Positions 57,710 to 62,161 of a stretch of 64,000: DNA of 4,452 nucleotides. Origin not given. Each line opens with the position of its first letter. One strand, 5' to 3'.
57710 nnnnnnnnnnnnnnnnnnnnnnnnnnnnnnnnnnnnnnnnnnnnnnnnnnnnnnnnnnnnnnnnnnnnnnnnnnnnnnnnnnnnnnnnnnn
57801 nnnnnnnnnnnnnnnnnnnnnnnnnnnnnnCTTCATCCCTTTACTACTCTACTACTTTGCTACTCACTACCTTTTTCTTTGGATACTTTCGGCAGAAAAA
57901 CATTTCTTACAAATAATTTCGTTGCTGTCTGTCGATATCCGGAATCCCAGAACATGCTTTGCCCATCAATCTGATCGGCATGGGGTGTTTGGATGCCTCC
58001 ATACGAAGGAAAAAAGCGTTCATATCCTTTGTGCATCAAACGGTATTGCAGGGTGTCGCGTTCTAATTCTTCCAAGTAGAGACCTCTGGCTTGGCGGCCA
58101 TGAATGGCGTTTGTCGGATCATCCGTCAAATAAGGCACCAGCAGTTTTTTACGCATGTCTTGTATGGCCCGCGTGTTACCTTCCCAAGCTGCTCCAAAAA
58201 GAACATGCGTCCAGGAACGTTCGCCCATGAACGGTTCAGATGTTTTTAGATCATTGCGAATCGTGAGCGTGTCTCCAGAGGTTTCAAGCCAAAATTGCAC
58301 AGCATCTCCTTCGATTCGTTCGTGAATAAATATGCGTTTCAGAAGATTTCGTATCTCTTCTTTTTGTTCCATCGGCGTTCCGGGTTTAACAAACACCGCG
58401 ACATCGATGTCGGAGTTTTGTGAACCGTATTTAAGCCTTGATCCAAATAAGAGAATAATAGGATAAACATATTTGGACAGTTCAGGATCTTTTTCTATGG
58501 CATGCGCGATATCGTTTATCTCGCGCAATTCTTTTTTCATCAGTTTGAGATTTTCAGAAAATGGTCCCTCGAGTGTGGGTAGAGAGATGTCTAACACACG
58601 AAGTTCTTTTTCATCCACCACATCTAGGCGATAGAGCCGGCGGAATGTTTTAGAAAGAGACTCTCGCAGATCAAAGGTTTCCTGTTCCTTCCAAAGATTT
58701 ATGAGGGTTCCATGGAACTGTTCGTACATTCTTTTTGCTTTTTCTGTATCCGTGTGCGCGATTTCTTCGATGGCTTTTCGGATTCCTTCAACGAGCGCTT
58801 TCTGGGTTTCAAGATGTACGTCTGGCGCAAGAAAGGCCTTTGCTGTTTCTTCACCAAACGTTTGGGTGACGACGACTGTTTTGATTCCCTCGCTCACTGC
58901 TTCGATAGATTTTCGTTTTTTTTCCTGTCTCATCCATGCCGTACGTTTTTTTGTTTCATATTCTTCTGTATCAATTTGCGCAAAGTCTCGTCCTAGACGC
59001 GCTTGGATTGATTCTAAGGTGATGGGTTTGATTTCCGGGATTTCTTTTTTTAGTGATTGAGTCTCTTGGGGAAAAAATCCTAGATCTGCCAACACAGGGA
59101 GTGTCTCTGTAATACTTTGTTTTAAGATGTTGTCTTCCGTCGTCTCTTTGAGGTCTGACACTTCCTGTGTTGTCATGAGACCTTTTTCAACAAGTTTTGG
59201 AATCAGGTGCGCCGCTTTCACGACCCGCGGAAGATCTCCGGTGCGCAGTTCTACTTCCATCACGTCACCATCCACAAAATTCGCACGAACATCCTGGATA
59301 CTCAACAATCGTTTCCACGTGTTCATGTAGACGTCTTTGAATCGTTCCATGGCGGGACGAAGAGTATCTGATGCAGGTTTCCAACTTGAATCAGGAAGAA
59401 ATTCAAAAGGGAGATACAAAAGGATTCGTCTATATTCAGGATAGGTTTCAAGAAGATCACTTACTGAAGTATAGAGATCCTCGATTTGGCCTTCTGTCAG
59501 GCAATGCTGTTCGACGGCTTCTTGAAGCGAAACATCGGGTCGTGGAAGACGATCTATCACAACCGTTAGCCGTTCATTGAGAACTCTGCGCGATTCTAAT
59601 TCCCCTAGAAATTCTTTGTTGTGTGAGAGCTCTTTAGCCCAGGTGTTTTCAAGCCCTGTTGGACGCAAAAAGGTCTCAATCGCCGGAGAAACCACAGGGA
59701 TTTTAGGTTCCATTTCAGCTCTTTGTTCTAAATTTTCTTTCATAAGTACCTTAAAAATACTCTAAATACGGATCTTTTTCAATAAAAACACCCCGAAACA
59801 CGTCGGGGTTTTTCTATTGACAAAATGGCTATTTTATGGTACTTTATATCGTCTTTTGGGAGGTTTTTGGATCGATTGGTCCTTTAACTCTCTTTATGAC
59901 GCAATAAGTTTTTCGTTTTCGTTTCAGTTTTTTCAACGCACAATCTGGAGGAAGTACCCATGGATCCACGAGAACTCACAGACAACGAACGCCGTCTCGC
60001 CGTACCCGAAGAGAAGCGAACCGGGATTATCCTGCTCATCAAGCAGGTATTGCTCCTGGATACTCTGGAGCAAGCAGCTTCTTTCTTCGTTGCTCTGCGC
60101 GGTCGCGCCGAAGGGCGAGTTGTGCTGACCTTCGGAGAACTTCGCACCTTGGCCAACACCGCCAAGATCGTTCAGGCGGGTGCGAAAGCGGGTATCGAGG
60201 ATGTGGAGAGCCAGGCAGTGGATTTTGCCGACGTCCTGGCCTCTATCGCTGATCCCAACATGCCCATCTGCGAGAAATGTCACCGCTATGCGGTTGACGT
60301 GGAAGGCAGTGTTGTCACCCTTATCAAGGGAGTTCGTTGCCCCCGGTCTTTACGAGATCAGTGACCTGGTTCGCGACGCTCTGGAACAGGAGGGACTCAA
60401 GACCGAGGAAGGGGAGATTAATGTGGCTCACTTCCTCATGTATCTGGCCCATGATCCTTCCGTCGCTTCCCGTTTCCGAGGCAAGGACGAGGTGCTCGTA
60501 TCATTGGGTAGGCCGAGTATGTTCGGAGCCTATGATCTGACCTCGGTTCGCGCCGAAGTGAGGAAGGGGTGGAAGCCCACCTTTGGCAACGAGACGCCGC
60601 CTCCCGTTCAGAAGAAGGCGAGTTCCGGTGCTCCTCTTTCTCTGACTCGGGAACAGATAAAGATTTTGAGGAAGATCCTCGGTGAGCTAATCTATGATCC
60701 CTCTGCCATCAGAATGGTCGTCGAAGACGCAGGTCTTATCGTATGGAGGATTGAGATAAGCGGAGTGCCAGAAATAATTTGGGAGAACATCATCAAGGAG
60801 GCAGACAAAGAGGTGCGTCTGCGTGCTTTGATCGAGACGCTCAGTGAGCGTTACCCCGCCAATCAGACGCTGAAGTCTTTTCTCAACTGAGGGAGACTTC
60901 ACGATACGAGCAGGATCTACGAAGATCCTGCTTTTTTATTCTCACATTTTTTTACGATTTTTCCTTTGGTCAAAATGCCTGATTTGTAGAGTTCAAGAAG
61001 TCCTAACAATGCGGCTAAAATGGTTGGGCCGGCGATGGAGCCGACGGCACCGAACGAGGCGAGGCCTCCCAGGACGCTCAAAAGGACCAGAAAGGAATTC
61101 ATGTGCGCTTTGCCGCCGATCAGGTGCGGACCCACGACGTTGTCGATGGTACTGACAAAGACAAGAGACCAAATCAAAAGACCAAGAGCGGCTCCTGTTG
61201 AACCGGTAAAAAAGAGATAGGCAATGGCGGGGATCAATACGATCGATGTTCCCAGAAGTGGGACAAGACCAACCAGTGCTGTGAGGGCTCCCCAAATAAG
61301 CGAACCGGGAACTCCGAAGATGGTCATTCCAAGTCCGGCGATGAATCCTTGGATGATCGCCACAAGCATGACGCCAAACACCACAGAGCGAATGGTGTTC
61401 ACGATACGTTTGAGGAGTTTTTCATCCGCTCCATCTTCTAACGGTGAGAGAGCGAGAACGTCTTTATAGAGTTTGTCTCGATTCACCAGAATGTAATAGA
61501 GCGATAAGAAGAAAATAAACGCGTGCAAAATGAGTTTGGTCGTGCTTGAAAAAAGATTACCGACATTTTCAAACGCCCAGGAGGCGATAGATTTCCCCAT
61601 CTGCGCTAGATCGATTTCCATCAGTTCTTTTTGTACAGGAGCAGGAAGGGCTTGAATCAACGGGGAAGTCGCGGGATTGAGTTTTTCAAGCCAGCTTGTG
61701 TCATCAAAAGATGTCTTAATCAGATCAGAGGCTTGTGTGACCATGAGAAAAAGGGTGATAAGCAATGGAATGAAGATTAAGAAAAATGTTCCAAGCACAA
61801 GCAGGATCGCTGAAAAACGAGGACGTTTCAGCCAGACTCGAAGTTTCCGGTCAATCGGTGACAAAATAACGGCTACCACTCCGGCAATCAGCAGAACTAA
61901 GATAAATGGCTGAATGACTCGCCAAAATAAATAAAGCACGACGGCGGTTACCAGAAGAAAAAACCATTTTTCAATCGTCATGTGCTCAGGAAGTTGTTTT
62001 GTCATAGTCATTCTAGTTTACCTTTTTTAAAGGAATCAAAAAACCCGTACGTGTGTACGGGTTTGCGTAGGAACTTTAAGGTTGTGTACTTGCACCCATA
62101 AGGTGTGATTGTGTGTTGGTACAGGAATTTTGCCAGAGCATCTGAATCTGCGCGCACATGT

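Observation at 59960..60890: Second GC-rich gene carrying an EAD-like C-terminal module, broken by a C5 homopolymer frameshift, next to a large NTase-domain gene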

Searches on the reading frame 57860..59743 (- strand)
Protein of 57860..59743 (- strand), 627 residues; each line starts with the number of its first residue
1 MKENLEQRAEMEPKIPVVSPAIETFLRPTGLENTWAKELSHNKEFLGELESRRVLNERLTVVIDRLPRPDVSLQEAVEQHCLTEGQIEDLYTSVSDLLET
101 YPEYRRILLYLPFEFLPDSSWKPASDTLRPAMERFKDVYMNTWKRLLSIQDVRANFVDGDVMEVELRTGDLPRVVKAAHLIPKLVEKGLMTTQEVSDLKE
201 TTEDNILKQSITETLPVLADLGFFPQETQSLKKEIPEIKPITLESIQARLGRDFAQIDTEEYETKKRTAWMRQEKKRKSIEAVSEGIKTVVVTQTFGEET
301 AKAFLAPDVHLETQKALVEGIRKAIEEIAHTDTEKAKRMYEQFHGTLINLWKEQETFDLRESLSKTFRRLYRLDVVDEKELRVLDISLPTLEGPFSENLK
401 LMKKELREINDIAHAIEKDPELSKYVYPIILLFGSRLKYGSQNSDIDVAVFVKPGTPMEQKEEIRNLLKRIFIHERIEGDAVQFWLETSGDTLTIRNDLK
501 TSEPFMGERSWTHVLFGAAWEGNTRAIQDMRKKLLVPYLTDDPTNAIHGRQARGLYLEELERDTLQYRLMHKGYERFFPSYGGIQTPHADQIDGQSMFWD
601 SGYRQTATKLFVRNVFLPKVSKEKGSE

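Call 5: search_protein_families(library=pfam, max_evalue=1, proteins=[window:57860-59743:-])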
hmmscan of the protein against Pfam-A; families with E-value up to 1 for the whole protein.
window:57860-59743:- (627 aa): 4 families
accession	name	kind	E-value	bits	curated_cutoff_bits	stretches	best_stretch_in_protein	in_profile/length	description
PF18765.7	Polbeta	-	2.4e-05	24.8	26.9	1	429-474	15-61/93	Polymerase beta, Nucleotidyltransferase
PF01909.29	NTP_transf_2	-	0.003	18.4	21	1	431-489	18-76/93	Nucleotidyltransferase domain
PF18075.7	FtsX_ECD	-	0.14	13.2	23.5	0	302-348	4-49/96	FtsX extracellular domain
PF20131.4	MC3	-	0.18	11.7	23.2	1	200-279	51-127/159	ABC-three component (ABC-3C) system Middle Component 3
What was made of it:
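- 57860..59743 (-): 627-aa protein with a Pol-beta-type NTase domain. It is a neighbour and not part of the feature. Pfam Polbeta 24.8 bits, just under the 26.9 cut-off (call 5).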

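Call 6: search_protein_families(library=ncbifam, max_evalue=1, proteins=[window:57860-59743:-])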
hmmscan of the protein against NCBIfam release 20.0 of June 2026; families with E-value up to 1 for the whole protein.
window:57860-59743:- (627 aa): 2 families
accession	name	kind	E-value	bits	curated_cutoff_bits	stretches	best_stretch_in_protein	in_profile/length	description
NF047752.1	MntA_antitoxin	equivalog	7.9e-05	22.5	60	1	429-472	9-53/106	type VII toxin-antitoxin system MntA family adenylyltransferase antitoxin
NF008504.0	PRK11414.1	equivalog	0.11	12.2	225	1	279-384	47-151/221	GntR family transcriptional regulator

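Call 9: search_protein_families(library=padloc, max_evalue=0.1, proteins=[window:57860-59743:-])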
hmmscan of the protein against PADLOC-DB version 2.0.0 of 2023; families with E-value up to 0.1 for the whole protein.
window:57860-59743:- (627 aa): 3 families
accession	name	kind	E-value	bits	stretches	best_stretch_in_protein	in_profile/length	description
PDLC04907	PDC-S09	-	0.0037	15.4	1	425-485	25-88/114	-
PDLC04906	PDC-S09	-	0.0074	14.7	1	417-472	13-71/98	-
PDLC03407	REase_II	-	0.03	11.6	1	465-495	68-98/278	Type II restriction enzyme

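Call 45: search_protein_families(library=phrogs, max_evalue=0.01, proteins=[window:57860-59743:-])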
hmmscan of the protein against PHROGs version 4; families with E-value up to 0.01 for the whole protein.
window:57860-59743:- (627 aa): 0 families

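Call 70: find_homologous_proteins(query=window:57860-59743:-, max_evalue=0.00001)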
Query window:57860-59743:- (627 aa): 319 proteins with E <= 0.00001 among 8000 candidates; the best 120 are listed.
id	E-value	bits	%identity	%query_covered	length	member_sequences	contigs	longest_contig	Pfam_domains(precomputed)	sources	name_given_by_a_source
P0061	0.0e+0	1402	100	100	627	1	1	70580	-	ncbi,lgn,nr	ncbi:nucleotidyltransferase domain-containing protein [Candidatus Uhrbacteria bacterium]|nr:nucleoti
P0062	0.0e+0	1229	89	98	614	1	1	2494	-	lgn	-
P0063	2.8e-217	741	54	99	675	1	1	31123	-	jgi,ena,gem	-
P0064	2.6e-213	728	54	99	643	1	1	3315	-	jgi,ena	-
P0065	3.7e-212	724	53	99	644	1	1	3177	-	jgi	-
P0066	5.6e-207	707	51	99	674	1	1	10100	PF18765.8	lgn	-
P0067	4.5e-205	701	51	99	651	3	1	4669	PF18765.8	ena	-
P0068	3.4e-202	691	52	97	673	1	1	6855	-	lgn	-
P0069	1.1e-201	690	51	99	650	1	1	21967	PF01909.30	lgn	-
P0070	8.6e-200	684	50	99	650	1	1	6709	PF18765.8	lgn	-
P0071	2.7e-198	679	50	99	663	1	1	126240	PF18765.8,PF01909.30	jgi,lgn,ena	-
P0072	1.3e-197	676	52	99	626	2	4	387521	-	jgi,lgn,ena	-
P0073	2.3e-197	675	51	99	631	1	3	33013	PF18765.8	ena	-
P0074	2.7e-196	672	50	99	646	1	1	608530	PF18765.8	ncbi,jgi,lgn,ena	ncbi:MAG: nucleotidyltransferase domain-containing protein [Patescibacteria group bacterium]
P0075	1.8e-195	669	51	99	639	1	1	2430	-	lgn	-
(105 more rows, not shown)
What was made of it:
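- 57860..59743 (-): 319+ homologues across Patescibacteria at 45-54% identity over the full length (call 70).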

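Call 71: find_encoding_contigs(protein=P0062, flank=5000, max_places=4)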
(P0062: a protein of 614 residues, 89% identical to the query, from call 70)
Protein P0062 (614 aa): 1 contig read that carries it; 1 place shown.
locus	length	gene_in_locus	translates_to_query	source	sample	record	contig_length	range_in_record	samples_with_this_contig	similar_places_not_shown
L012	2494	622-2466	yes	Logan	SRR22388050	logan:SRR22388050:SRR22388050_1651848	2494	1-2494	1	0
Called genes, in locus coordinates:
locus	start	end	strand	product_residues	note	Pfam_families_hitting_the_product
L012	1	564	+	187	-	?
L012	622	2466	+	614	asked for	-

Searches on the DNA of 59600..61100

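Call 21: search_rna_families(source=window, start=59600, end=61100, threshold=evalue, max_evalue=1)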
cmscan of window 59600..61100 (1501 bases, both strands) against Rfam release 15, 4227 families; matches with E-value up to 1: 0.
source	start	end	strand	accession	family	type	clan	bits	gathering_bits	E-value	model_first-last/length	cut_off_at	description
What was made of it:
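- Tried and rejected: Rfam on 59600-61100: nothing (call 21).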

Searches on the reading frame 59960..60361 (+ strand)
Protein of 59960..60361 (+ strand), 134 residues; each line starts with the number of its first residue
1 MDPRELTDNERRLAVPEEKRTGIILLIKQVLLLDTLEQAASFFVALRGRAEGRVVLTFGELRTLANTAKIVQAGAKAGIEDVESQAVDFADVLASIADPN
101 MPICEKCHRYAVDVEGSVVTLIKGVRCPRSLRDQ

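Call 68: list_cluster_members(proteins=[P0011, P0001, P0002, P0006, P0007, window:59960-60361:+])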
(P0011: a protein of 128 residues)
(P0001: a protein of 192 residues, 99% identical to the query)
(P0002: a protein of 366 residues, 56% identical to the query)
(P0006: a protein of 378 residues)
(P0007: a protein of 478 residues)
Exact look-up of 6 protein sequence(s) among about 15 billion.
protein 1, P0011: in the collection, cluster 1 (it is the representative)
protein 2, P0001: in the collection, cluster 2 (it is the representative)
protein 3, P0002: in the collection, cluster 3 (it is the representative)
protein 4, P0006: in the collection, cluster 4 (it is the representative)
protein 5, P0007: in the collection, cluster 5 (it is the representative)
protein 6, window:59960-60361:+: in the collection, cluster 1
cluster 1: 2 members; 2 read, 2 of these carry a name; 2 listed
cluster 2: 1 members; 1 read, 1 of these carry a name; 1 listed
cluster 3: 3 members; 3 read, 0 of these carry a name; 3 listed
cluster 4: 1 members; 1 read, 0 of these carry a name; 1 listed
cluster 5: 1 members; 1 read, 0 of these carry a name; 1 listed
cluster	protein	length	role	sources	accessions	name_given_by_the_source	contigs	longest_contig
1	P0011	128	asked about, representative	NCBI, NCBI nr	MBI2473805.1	hypothetical protein HYV70_04610, partial [Candidatus Uhrbacteria bacterium] | hypothetical protein [Candidatus Uhrbacteria bacterium]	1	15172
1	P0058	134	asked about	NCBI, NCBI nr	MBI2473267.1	hypothetical protein HYV70_01805 [Candidatus Uhrbacteria bacterium] | hypothetical protein [Candidatus Uhrbacteria bacterium]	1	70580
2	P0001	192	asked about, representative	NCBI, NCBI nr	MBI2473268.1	hypothetical protein HYV70_01810 [Candidatus Uhrbacteria bacterium] | hypothetical protein [Candidatus Uhrbacteria bacterium]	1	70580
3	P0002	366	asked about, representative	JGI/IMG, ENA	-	-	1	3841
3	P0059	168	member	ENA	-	-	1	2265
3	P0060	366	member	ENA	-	-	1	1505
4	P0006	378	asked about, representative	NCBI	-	-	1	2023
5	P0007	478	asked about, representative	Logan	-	-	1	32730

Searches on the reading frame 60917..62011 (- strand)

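Call 5: search_protein_families(library=pfam, max_evalue=1, proteins=[window:60917-62011:-])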
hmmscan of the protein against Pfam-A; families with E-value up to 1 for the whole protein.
window:60917-62011:- (364 aa): 3 families
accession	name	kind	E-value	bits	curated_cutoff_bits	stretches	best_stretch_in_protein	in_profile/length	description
PF01594.21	AI-2E_transport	-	1.5e-52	179.3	34.3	1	18-342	3-326/327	AI-2E family transporter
PF00001.26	7tm_1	-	0.0031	17.5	30.5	1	24-119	151-259/260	7 transmembrane receptor (rhodopsin family)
PF11670.13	MSP1a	-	0.017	14.9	27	1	215-259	31-74/252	Major surface protein 1a (MSP1a)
